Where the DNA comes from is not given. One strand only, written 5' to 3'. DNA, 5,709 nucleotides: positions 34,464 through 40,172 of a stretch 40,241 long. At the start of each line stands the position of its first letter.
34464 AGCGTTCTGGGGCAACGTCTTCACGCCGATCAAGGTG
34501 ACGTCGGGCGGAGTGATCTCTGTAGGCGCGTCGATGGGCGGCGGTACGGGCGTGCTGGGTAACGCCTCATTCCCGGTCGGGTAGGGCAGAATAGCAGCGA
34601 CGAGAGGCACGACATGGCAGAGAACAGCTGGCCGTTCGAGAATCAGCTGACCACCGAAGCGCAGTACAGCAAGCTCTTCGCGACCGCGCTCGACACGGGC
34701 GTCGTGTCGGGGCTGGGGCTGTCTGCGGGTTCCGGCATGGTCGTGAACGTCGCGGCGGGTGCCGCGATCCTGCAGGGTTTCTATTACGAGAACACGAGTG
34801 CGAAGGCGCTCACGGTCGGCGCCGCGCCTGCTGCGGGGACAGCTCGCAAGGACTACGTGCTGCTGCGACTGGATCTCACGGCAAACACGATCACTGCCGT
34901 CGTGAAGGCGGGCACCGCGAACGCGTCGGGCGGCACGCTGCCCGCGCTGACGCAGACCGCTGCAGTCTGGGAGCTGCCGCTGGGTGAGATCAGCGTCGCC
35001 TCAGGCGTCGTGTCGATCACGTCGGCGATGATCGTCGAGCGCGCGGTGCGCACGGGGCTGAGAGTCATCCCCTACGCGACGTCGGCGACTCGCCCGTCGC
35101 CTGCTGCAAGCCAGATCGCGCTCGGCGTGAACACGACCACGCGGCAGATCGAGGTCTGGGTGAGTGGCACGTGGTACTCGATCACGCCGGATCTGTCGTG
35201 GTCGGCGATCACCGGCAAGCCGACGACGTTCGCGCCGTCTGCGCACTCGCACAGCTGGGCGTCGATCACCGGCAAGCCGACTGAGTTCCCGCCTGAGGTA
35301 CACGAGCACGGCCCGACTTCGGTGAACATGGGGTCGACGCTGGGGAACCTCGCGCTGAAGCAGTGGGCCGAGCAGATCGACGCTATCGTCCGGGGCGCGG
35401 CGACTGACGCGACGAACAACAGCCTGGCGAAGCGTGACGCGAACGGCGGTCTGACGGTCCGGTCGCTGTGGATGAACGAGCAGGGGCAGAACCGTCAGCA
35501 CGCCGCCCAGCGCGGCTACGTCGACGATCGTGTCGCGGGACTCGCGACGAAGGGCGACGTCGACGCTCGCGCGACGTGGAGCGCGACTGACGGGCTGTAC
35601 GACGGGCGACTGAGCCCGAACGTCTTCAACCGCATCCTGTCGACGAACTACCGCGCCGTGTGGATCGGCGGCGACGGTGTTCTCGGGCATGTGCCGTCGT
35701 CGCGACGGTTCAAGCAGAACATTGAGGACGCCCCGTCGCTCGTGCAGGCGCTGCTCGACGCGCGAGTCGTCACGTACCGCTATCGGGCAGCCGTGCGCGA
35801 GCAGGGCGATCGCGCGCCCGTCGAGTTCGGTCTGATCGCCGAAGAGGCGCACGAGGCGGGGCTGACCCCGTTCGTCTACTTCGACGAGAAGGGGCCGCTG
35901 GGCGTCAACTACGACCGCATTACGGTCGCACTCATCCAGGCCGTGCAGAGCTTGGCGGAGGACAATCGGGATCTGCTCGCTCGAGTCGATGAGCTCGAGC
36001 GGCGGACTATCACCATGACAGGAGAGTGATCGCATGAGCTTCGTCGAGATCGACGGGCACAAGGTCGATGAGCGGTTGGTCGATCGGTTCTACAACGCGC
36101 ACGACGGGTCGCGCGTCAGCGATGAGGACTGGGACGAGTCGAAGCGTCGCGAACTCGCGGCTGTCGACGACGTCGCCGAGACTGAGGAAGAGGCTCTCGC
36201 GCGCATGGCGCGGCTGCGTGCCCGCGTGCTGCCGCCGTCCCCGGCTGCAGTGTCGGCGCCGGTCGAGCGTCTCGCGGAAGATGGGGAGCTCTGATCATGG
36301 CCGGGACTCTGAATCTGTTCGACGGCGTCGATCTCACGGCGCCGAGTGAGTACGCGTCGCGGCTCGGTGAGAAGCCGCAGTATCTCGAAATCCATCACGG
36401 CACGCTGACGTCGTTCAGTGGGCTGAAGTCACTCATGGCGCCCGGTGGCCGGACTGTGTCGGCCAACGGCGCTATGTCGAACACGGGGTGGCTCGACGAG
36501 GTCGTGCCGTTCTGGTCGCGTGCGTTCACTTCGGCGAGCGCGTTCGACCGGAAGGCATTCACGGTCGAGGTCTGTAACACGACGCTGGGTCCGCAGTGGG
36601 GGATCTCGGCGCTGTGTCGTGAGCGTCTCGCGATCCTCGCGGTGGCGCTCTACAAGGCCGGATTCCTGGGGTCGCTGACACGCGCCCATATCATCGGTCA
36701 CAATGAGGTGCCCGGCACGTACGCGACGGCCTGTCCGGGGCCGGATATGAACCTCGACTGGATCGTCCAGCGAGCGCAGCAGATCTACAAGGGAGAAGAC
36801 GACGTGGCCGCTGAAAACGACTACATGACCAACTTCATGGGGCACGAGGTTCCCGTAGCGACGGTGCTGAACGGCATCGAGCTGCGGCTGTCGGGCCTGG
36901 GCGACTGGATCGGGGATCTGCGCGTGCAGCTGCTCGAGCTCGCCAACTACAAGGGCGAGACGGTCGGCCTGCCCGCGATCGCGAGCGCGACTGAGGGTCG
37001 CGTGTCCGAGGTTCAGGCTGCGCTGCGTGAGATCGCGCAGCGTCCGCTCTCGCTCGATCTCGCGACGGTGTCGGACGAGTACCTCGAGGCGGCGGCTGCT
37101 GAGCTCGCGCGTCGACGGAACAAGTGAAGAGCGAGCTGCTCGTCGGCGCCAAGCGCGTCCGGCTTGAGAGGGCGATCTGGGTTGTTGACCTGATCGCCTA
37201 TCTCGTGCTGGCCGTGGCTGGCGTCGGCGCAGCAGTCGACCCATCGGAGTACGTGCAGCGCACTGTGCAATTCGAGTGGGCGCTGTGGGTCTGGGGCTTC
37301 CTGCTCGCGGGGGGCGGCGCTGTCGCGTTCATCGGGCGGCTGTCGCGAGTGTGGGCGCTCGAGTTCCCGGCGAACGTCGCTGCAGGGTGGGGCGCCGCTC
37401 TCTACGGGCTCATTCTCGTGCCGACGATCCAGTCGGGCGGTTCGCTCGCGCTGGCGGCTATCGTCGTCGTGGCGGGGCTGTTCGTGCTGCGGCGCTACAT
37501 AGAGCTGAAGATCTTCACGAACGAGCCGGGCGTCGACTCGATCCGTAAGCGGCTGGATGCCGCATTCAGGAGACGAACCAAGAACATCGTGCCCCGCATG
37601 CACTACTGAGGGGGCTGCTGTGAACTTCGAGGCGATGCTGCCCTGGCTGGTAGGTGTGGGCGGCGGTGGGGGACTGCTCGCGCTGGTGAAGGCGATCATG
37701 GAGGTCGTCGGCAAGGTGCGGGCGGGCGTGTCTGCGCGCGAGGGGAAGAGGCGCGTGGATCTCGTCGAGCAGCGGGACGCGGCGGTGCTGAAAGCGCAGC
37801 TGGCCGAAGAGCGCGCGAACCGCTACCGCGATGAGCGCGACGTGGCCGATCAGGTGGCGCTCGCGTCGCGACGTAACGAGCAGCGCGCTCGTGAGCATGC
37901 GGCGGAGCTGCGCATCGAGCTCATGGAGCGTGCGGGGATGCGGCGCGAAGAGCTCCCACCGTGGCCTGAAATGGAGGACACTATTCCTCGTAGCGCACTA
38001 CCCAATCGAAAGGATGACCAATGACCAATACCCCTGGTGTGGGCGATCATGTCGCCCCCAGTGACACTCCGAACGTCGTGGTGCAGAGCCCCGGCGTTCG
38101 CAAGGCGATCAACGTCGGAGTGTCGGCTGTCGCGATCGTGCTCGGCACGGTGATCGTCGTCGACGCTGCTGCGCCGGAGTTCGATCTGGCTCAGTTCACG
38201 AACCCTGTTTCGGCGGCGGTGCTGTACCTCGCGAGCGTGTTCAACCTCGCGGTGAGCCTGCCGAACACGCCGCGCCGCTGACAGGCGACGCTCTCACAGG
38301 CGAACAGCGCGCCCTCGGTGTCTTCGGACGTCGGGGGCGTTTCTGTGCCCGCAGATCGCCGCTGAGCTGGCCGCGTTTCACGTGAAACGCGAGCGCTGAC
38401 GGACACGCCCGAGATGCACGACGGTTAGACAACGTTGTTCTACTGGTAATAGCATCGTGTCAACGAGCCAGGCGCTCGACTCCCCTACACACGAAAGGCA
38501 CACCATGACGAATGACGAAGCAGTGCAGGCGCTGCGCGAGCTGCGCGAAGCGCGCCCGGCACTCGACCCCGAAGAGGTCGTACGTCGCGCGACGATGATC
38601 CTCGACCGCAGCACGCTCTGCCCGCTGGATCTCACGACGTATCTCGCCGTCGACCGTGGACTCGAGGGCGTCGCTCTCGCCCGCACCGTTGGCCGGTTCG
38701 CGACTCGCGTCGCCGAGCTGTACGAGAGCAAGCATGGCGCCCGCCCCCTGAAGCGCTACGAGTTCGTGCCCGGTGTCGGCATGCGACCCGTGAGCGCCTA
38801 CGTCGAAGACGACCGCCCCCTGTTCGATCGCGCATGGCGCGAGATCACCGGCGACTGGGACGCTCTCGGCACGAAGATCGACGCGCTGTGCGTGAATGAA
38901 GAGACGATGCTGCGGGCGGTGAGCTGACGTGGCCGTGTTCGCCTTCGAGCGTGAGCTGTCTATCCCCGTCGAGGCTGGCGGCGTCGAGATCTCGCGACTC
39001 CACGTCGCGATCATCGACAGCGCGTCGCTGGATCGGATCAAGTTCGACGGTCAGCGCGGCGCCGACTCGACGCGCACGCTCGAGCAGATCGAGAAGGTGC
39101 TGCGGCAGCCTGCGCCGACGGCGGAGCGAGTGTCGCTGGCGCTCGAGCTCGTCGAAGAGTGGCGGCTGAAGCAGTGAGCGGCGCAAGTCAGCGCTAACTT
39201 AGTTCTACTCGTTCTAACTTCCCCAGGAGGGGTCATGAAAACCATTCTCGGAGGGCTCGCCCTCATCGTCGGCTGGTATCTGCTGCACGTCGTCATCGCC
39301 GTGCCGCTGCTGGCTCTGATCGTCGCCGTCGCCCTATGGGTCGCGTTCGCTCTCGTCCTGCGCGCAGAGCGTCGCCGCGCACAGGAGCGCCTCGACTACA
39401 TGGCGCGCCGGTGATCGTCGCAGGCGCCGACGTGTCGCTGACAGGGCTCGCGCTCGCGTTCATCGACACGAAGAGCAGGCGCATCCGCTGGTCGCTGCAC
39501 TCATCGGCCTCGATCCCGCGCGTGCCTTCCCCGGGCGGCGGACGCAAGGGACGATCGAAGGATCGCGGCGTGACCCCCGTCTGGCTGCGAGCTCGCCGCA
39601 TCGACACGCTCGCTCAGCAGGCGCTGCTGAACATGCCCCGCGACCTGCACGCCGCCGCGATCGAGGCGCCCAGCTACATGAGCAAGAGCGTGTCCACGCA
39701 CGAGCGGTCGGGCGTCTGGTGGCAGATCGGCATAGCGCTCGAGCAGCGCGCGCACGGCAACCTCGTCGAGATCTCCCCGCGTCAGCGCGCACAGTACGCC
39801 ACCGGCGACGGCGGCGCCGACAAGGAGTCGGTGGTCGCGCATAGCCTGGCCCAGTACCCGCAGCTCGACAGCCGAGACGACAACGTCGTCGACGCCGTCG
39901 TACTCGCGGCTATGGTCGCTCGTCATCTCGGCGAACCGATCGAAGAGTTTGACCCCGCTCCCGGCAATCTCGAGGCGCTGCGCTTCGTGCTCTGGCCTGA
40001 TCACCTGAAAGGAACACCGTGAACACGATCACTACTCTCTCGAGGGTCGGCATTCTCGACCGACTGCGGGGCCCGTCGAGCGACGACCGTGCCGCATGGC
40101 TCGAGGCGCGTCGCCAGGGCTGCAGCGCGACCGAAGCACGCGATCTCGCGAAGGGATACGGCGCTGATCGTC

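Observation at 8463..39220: Reiterated near-identical promoter family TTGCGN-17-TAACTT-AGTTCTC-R (9-10 copies, all on the + strand)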

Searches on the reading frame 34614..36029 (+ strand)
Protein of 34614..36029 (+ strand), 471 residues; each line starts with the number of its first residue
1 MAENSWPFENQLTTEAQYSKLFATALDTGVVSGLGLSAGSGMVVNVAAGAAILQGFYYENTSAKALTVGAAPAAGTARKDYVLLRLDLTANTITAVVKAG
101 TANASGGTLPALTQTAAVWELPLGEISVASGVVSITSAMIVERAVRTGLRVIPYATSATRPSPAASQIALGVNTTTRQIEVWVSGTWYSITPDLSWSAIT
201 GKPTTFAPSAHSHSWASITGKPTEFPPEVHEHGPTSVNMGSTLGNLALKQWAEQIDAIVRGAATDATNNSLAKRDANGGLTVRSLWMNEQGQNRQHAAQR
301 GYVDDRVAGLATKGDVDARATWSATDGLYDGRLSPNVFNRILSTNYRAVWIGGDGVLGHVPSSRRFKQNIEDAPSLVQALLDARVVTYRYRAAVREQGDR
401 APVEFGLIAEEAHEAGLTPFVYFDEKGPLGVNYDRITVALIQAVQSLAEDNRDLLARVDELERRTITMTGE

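Call 56: search_protein_families(library=pfam, proteins=[window:34614-36029:+], max_evalue=0.01)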
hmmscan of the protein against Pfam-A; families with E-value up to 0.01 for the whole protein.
window:34614-36029:+ (471 aa): 1 family
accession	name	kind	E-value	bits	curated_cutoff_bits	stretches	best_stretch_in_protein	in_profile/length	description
PF13884.11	Peptidase_S74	-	1.1e-07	32.5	22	1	362-415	1-52/58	Chaperone of endosialidase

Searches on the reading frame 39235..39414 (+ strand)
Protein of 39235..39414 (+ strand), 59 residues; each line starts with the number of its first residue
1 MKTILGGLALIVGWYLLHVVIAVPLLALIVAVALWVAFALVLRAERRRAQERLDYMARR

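Call 12: search_protein_families(library=phrogs, proteins=[window:39235-39414:+], max_evalue=0.01)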
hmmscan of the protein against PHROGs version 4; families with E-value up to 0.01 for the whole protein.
window:39235-39414:+ (59 aa): 0 families

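Call 56: search_protein_families(library=pfam, proteins=[window:39235-39414:+], max_evalue=0.01)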
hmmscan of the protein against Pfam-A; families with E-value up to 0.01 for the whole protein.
window:39235-39414:+ (59 aa): 1 family
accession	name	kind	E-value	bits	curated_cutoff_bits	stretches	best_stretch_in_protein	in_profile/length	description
PF01944.22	SpoIIM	-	0.0051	17.2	26.9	1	6-52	92-140/163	Stage II sporulation protein M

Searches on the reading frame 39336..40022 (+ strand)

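Call 54: search_protein_families(library=phrogs, proteins=[window:39336-40022:+], max_evalue=0.01)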
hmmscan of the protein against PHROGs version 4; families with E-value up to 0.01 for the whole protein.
window:39336-40022:+ (228 aa): 1 family
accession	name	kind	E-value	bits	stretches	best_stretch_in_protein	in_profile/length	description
phrog_159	-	DNA, RNA and nucleotide metabolism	1.3e-26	94.4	1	19-223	81-279/330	RuvC-like Holliday junction resolvase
